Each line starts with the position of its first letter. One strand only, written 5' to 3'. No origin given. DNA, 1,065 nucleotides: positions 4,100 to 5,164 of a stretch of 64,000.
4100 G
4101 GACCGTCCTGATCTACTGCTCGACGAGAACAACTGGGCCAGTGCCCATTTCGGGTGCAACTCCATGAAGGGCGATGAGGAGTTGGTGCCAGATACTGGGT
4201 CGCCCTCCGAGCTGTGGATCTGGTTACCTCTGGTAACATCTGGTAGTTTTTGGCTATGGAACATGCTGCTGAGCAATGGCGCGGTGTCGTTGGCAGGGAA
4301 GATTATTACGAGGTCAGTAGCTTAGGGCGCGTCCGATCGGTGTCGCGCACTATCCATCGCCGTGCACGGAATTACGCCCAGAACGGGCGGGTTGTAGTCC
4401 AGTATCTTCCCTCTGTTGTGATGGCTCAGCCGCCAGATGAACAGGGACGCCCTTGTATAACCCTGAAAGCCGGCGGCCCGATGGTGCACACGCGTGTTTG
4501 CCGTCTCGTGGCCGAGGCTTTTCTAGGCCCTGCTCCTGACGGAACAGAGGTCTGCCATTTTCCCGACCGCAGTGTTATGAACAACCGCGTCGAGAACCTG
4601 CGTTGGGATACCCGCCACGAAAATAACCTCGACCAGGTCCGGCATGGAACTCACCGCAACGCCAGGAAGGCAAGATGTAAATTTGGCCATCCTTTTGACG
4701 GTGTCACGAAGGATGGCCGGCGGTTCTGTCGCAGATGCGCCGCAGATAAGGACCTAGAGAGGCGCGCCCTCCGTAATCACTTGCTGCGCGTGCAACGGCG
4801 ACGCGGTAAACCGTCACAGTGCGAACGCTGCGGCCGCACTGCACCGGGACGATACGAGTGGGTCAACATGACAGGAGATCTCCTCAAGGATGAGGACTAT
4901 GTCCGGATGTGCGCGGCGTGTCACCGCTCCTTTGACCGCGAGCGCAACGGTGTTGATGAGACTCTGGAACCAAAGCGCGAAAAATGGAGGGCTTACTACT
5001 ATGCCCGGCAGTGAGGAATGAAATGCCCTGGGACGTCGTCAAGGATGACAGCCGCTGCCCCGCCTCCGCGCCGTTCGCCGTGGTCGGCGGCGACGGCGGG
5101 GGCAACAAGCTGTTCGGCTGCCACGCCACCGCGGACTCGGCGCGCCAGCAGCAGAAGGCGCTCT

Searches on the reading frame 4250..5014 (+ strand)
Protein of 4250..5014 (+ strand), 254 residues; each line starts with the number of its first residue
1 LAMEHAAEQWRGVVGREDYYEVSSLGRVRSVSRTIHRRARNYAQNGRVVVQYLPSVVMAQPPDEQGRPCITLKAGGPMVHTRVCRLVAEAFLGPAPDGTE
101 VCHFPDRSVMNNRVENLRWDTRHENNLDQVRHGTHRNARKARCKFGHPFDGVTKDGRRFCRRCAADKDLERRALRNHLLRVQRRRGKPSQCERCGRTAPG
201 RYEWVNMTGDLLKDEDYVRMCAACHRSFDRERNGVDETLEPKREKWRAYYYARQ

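Call 59: search_protein_families(library=phrogs, proteins=[window:4250-5014:+], max_evalue=0.00001)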
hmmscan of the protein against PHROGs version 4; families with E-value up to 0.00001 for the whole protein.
window:4250-5014:+ (254 aa): 5 families
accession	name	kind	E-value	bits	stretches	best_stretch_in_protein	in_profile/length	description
phrog_1492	-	DNA, RNA and nucleotide metabolism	1.8e-47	163.4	1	2-231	39-261/414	HNH endonuclease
phrog_59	-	DNA, RNA and nucleotide metabolism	9.3e-24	85.5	1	7-159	137-246/423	HNH endonuclease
phrog_959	-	DNA, RNA and nucleotide metabolism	1.6e-21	77.5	1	7-141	5-118/138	HNH endonuclease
phrog_826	-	DNA, RNA and nucleotide metabolism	6.8e-18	66.2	1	64-186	94-217/281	HNH endonuclease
phrog_4578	-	DNA, RNA and nucleotide metabolism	4.2e-06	27.7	1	86-128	17-58/130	HNH endonuclease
